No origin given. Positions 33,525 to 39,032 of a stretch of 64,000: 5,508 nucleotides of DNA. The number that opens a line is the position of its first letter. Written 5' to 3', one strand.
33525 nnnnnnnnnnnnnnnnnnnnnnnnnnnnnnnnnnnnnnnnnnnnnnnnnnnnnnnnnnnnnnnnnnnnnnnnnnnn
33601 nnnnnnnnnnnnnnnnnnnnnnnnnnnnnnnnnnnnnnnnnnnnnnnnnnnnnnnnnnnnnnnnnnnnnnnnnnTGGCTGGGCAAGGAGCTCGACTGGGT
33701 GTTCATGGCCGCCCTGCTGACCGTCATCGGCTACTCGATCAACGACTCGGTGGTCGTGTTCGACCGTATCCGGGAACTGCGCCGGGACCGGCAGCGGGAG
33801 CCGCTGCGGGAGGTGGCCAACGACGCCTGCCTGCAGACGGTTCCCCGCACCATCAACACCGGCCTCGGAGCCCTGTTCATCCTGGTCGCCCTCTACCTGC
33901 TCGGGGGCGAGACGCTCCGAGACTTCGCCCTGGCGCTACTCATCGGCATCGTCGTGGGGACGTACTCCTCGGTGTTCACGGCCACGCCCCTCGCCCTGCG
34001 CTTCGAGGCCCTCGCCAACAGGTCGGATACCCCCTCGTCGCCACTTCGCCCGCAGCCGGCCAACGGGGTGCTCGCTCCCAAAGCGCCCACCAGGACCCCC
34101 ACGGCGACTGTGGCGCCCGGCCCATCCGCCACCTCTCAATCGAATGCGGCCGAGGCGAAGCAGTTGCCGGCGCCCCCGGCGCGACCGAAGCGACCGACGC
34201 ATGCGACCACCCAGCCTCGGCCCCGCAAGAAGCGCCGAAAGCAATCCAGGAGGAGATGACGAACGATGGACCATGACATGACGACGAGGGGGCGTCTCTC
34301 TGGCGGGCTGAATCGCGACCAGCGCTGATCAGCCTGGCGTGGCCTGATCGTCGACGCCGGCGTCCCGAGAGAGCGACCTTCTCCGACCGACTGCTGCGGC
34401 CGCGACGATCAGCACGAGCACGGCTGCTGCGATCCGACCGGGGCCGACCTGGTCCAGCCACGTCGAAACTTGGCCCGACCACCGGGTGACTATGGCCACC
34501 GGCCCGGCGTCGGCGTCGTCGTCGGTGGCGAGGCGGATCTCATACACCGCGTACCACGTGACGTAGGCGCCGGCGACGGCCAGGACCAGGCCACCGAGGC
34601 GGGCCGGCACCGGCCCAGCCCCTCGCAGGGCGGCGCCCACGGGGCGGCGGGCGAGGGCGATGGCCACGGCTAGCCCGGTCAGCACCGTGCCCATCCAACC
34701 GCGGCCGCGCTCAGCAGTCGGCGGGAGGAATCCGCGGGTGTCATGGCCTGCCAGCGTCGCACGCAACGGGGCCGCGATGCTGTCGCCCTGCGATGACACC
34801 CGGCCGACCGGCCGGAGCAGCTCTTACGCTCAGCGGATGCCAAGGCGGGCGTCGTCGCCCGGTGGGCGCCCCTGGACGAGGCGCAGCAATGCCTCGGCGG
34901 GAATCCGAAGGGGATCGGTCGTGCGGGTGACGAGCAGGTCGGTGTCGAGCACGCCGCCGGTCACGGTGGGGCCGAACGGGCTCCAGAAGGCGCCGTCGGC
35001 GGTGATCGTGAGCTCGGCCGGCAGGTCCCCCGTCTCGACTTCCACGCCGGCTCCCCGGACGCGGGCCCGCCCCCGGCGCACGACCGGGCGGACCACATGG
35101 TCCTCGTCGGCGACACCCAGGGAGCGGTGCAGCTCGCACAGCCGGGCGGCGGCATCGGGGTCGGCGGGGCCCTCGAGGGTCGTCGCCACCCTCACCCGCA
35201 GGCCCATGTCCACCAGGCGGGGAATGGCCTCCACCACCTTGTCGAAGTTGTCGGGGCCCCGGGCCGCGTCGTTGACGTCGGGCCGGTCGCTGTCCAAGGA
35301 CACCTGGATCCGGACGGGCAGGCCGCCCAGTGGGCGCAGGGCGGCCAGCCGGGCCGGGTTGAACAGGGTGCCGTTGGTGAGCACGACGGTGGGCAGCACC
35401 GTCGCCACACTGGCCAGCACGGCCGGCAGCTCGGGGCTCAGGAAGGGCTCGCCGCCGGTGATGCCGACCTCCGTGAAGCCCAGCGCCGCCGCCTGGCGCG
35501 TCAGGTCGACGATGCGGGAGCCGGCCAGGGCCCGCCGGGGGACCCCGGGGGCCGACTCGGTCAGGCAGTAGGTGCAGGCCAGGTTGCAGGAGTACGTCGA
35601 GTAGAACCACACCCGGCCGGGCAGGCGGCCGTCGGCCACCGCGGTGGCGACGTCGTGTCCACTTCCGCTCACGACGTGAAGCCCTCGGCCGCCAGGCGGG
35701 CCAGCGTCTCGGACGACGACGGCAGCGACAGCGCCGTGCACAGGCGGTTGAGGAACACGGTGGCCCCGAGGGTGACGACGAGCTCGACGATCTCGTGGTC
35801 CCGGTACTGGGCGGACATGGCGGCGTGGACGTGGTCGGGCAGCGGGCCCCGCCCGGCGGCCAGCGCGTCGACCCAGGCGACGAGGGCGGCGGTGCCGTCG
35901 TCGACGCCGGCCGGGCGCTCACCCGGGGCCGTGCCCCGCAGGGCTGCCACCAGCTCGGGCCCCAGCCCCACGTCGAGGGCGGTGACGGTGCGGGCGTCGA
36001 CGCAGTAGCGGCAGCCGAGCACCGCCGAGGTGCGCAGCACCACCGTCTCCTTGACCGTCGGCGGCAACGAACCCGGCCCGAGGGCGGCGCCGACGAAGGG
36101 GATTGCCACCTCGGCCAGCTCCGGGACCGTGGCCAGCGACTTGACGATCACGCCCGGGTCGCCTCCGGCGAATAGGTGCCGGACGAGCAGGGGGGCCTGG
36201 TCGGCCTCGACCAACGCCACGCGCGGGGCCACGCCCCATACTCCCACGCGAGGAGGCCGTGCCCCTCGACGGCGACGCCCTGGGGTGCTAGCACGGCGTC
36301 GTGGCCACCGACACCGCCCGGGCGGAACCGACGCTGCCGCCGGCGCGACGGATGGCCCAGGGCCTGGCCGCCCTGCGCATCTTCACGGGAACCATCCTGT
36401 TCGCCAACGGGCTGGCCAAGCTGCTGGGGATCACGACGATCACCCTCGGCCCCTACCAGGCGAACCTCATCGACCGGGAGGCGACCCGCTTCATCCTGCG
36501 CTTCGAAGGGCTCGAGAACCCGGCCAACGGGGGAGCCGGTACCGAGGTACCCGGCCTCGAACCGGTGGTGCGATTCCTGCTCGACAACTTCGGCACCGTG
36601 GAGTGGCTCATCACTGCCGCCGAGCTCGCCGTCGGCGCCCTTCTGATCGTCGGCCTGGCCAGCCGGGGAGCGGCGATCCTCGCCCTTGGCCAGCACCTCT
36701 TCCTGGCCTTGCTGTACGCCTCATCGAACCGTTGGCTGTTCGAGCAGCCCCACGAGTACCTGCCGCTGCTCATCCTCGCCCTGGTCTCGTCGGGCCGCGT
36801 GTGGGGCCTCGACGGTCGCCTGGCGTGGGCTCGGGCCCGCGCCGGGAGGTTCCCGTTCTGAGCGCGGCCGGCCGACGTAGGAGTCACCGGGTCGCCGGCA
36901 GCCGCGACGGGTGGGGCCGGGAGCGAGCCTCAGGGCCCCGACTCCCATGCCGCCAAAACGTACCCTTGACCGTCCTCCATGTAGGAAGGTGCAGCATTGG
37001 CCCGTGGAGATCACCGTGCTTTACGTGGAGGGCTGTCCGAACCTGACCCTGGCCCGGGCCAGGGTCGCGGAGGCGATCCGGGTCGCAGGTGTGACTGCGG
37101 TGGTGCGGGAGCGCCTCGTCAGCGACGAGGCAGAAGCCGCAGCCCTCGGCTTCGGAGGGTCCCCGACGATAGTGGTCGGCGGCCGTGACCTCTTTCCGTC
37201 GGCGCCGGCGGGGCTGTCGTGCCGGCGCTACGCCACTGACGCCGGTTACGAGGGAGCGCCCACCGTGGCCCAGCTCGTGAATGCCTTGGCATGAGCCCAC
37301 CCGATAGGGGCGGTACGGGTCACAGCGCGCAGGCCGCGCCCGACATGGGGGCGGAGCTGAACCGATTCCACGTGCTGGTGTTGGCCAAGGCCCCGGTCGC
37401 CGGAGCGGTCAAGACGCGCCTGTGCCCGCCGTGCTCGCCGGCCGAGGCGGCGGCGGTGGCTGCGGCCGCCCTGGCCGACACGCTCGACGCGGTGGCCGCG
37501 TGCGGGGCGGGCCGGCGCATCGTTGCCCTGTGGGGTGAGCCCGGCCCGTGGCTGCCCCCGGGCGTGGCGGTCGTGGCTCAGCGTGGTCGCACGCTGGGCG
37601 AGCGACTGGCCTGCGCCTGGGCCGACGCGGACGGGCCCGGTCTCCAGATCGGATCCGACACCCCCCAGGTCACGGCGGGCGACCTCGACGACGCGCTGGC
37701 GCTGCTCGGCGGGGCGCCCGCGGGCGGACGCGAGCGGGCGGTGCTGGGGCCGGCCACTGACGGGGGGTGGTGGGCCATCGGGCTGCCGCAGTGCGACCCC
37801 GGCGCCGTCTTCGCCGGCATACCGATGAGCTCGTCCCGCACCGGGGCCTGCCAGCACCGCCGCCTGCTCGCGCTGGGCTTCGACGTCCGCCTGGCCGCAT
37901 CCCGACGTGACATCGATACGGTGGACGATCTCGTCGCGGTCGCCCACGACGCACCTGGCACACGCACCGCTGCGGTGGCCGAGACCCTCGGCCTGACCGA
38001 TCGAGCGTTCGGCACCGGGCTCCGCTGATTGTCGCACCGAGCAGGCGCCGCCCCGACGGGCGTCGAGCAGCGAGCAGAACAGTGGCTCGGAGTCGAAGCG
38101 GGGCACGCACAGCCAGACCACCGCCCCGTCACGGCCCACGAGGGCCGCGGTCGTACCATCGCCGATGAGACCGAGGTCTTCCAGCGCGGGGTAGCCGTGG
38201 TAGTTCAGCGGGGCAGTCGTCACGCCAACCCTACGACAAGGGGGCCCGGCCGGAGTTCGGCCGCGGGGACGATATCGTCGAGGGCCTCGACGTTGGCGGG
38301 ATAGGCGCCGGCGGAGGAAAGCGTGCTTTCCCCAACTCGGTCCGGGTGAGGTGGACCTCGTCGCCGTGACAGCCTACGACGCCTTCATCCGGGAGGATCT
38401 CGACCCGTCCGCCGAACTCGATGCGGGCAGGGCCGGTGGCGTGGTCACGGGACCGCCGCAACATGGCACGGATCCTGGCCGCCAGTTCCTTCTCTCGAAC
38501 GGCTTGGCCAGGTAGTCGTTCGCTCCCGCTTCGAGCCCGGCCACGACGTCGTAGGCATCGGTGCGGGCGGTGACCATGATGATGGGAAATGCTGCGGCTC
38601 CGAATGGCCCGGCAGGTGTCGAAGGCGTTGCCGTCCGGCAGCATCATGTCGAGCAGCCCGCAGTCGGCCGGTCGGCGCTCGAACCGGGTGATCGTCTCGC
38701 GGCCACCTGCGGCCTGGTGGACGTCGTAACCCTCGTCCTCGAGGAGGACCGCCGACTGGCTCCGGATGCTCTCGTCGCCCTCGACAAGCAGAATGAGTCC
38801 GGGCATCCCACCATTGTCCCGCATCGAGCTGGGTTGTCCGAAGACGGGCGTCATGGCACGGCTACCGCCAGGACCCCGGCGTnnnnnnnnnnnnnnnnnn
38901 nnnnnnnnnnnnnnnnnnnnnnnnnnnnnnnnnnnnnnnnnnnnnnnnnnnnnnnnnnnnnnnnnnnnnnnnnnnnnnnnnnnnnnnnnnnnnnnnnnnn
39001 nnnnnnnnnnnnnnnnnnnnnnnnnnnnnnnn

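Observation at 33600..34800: Rearrangement scar: 3' fragment of secF fused after the PP2C gene, adjacent to a 3' fragment of a second ccdA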

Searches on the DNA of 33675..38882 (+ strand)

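Call 49: search_dna_similar(query=window:33675-38882:+, collection=plasmids, mode=distant, max_rows=10)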
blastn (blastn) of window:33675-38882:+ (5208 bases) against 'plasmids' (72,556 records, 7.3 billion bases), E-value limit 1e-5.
Records with a match: 169; places in all: 180; records where one place covers at least 80% of the query: 0.
Best place of each record, by identity: 80-90% 6; 60-80% 163.
By first word of the organism name: Ralstonia 103; Streptomyces 33; Thermus 6; Paracoccus 4; Kitasatospora 3; Cupriavidus 3; Roseomonas 2; Rhizobium 2; Sagittula 2; Miltoncostaea 1; and 10 more.
By predicted mobility (MOB-suite, as given by PLSDB): mobilizable 103; non-mobilizable 65; conjugative 1.
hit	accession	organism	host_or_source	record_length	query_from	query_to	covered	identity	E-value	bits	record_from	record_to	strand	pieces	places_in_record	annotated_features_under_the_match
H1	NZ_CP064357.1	Miltoncostaea oceani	pure culture,marine sediment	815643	1243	1937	13%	65.0%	7e-24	122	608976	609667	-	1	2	radical SAM protein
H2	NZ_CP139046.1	Streptomyces sp. KN37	whole organism,Kanas soil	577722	1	328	6%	71.7%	2e-36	164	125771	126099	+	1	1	secD: protein translocase subunit SecD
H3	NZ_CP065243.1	Streptomyces clavuligerus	cell culture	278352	1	317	6%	70.1%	9e-29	139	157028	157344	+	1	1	secD: protein translocase subunit SecD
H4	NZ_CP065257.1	Streptomyces clavuligerus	cell culture,lab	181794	1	317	6%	70.1%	9e-29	139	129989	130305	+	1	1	secD: protein translocase subunit SecD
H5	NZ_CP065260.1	Streptomyces clavuligerus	cell culture,lab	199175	1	317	6%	70.1%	9e-29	139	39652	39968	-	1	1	secD: protein translocase subunit SecD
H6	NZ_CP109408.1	Kitasatospora sp. NBC_01519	-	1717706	1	314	6%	70.5%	5e-25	125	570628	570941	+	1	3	record has no annotation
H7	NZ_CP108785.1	Embleya sp. NBC_00888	-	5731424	17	321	6%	70.6%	4e-27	132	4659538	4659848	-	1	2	none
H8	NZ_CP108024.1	Streptomyces sp. NBC_00316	-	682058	17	299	5%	75.4%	5e-44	189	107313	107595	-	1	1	secD: protein translocase subunit SecD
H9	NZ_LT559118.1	Nonomuraea gerenzanensis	-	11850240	1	278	5%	75.8%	5e-44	188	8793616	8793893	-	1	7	none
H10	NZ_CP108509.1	Streptomyces sp. NBC_01237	-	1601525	3697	4011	6%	66.4%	4e-8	70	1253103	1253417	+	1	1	none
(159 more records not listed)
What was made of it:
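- Tried and rejected: The plasmid search gave only distant secD/rSAM matches (call 49).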

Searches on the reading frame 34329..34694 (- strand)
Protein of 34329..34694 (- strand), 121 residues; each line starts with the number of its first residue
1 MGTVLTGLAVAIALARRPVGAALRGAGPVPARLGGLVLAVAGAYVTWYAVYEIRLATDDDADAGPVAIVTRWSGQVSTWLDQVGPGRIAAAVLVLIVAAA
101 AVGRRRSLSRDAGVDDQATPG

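Call 30: find_encoding_contigs(protein=window:34329-34694:-, flank=10000, max_places=10)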
Protein window:34329-34694:- (121 aa): 2 contigs read that carry it; 2 places shown.
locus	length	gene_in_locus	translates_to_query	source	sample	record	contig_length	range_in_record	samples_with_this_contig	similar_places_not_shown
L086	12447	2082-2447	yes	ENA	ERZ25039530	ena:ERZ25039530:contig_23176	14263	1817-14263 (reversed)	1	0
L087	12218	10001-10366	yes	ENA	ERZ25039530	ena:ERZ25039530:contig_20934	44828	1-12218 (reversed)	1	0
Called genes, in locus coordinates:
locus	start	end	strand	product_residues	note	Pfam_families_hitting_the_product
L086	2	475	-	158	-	?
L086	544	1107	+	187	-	PF02627:CMD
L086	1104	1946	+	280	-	PF04055:Radical_SAM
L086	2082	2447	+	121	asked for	-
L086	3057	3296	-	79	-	PF07228:SpoIIE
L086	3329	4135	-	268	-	PF07228:SpoIIE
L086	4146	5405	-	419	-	PF01145:Band_7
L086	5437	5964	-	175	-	-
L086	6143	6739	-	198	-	PF01471:PG_binding_1, PF03734:YkuD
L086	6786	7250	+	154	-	-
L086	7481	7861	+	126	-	PF01740:STAS, PF13466:STAS_2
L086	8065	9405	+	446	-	PF06965:Na_H_antiport_1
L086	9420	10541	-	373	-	PF07690:MFS_1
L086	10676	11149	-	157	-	PF01740:STAS, PF13466:STAS_2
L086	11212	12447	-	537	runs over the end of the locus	PF00672:HAMP, PF00512:HisKA, PF02518:HATPase_c, PF10646:Germane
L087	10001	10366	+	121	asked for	-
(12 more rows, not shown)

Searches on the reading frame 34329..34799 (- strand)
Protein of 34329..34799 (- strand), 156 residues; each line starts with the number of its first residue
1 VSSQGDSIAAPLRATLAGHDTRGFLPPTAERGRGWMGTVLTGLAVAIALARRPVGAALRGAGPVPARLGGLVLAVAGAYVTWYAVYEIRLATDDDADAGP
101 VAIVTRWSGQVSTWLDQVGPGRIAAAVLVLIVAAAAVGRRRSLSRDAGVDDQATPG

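Call 3: search_protein_families(library=pfam, proteins=[window:34329-34799:-], max_evalue=0.01)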
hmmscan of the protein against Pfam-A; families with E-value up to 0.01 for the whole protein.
window:34329-34799:- (156 aa): 0 families

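Call 4: search_protein_families(library=ncbifam, proteins=[window:34329-34799:-], max_evalue=0.01)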
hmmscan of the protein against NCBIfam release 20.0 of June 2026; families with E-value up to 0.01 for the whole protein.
window:34329-34799:- (156 aa): 0 families

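Call 25: find_homologous_proteins(query=window:34329-34799:-)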
Query window:34329-34799:- (156 aa): 6 proteins with E <= 0.001 among 4080 candidates.
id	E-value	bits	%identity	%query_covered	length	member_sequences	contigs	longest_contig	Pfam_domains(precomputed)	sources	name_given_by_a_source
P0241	2.5e-64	234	99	78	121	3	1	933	-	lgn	-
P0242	2.5e-60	221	95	78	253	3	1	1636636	-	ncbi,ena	-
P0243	9.3e-13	66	45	62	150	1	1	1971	-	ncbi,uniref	ncbi:hypothetical protein ACFWY6_45260 [Streptomyces sp. NPDC059037]|uniref:hypothetical protein n=1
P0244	1.8e-11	62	44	63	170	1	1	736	-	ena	-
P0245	4.8e-11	61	45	53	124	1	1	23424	-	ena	-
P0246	6.7e-4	38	38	71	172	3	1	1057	-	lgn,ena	-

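Call 26: find_encoding_contigs(protein=P0242, flank=10000, max_places=4)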
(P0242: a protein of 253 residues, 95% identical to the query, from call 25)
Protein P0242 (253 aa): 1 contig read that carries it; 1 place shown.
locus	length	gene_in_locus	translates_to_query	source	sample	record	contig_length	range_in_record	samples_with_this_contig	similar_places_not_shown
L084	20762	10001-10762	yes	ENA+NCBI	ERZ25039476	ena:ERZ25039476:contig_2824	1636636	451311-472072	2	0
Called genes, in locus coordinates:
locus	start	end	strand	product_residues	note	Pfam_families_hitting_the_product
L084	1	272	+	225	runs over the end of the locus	-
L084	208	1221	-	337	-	-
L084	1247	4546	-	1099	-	PF13575:DUF4135, PF05147:LANC_like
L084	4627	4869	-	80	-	PF19398:DurB-like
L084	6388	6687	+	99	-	-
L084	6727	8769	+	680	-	PF00664:ABC_membrane, PF00005:ABC_tran, PF02463:SMC_N (faint), PF13304:AAA_21 (faint)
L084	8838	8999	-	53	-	-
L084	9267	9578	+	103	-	-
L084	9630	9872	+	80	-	-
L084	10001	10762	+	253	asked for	-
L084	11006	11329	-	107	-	PF02452:PemK_toxin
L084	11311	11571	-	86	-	PF23434:DUF7120 (weak)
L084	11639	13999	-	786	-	PF02463:SMC_N (faint), PF13175:AAA_15 (faint), PF13555:AAA_29 (faint), PF20703:nSTAND1 (faint), PF13304:AAA_21 (faint), PF00684:DnaJ_CXXCXGXG (faint), PF00005:ABC_tran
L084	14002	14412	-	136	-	PF00903:Glyoxalase, PF18029:Glyoxalase_6 (faint)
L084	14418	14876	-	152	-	PF00165:HTH_AraC (faint), PF12833:HTH_18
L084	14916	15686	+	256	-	PF13628:DUF4142 (faint), PF03713:DUF305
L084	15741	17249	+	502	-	PF00149:Metallophos, PF02872:5_nucleotid_C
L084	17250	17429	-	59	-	-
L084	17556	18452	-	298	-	PF00106:adh_short, PF13561:adh_short_C2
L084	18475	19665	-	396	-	-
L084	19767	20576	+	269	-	PF03328:HpcH_HpaI (weak)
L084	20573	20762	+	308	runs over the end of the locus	PF01073:3Beta_HSD (weak), PF01370:Epimerase, PF04321:RmlD_sub_bind, PF16363:GDP_Man_Dehyd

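Call 27: find_encoding_contigs(protein=P0241, flank=10000, max_places=4)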
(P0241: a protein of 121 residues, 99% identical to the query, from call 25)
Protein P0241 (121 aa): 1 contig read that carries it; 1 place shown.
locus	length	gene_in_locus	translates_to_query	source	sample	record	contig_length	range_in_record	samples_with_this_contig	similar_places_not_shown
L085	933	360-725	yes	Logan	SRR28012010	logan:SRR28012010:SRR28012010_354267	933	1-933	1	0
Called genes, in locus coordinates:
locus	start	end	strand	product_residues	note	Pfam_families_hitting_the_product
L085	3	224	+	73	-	?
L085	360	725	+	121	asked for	-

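Call 51: search_protein_families(library=pfam, proteins=[L089:3407-3685:+, L089:3737-3979:+, L089:3987-4868:+], max_evalue=1)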
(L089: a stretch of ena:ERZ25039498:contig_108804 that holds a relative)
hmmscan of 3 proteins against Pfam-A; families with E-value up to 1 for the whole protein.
L089:3407-3685:+ (92 aa): 0 families

L089:3737-3979:+ (80 aa): 2 families
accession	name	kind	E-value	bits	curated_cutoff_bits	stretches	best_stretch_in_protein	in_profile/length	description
PF00578.27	AhpC-TSA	-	0.004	17.5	26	1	4-58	60-119/124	AhpC/TSA family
PF13905.12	Thioredoxin_8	-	0.11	13.2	27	1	3-59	35-93/94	Thioredoxin-like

L089:3987-4868:+ (293 aa): 2 families
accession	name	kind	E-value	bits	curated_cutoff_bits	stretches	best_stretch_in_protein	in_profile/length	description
PF02683.22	DsbD_TM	-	8.8e-06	25.6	27.1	1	8-183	7-184/219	Cytochrome C biogenesis protein transmembrane domain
PF11947.13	DUF3464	-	0.0079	16.4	25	1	80-140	59-119/149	Photosynthesis affected mutant 68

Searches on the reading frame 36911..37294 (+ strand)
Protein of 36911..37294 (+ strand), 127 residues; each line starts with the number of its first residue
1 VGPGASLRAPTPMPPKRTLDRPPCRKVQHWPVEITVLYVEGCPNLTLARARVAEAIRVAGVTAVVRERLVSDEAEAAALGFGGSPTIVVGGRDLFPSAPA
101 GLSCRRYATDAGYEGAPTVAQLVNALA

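Call 3: search_protein_families(library=pfam, proteins=[window:36911-37294:+], max_evalue=0.01)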
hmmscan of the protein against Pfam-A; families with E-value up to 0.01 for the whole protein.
window:36911-37294:+ (127 aa): 0 families

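Call 51: search_protein_families(library=pfam, proteins=[window:36911-37294:+], max_evalue=1)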
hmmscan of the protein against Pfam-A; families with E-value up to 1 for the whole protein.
window:36911-37294:+ (127 aa): 3 families
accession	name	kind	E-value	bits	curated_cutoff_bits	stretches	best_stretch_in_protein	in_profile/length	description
PF13192.12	Thioredoxin_3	-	0.041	14.4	24.8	1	33-91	2-57/76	Thioredoxin domain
PF10865.14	DUF2703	-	0.11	13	23.6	1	45-94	25-72/120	Domain of unknown function (DUF2703)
PF01323.26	DSBA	-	0.15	12.2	25.6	1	63-97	146-180/191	DSBA-like thioredoxin domain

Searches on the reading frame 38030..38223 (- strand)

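Call 51: search_protein_families(library=pfam, proteins=[window:38030-38223:-], max_evalue=1)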
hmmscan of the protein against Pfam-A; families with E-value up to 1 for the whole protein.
window:38030-38223:- (64 aa): 2 families
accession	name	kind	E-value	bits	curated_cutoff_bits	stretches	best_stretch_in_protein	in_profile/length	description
PF19291.4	TREH_N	-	2.6e-08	33.9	23.1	1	12-63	13-64/211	Trehalase-like, N-terminal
PF20976.2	Pop8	-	0.11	13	27.2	1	17-51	36-70/74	Ribonucleases P/MRP protein subunit Pop8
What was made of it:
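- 38030..38223 (-): 5' fragment (64 aa) of a trehalase-like/GH15 gene, cut off by the DUF2064 gene. PF19291 TREH_N profile 13-64/211, E 2.6e-8 (call 51).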

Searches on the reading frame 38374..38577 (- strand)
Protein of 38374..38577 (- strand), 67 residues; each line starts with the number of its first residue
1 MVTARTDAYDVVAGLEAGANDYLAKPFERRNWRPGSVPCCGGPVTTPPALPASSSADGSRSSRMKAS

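Call 51: search_protein_families(library=pfam, proteins=[window:38374-38577:-], max_evalue=1)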
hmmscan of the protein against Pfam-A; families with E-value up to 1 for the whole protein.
window:38374-38577:- (67 aa): 1 family
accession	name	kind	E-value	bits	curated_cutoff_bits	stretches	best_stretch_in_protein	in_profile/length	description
PF00072.30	Response_reg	-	6.4e-05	23.5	30.2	1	1-30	75-104/111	Response regulator receiver domain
